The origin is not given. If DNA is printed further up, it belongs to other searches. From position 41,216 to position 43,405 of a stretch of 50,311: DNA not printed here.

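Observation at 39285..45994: Four-gene secreted operon: lipoprotein, thiol-enzyme-like protein with a P-domain, lipoprotein, and HKD phospholipase D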

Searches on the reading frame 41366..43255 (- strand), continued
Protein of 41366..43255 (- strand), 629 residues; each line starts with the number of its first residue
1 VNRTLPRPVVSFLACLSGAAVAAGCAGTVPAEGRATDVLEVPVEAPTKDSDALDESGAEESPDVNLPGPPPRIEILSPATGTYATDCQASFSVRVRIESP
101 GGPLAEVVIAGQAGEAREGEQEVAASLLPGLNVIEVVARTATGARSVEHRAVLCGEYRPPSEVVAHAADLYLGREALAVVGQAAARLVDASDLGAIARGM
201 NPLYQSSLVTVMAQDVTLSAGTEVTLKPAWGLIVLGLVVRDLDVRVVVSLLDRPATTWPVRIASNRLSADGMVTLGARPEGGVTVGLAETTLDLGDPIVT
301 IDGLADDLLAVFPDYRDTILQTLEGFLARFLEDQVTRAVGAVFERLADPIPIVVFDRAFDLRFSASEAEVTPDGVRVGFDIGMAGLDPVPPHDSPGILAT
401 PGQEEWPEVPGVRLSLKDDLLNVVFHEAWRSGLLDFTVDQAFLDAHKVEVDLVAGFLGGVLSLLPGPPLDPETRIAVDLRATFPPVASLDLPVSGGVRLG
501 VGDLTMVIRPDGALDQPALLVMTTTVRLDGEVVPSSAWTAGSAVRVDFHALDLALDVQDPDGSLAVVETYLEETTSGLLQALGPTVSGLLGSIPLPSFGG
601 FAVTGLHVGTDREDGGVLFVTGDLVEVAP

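Call 60: search_solved_structures(query=A3, max_evalue=10)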
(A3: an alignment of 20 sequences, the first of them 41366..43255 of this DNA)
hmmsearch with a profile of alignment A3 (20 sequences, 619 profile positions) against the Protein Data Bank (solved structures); distinct sequences matched with E-value up to 10: 5.
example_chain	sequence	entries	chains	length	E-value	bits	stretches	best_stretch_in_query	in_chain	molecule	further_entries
4m4d_A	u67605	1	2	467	0.017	17.1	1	257-437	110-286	Lipopolysaccharide-binding protein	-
2vzp_A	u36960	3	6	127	0.03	16.3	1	58-143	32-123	EXO-BETA-D-GLUCOSAMINIDASE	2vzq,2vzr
9e6q_AF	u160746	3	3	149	0.066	15.2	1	84-183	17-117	Large ribosomal subunit protein eL8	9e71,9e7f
10da_A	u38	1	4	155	0.13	14.2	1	84-194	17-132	Large ribosomal subunit protein eL8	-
10cz_A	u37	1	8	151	0.26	13.2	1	84-173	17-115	Large ribosomal subunit protein eL8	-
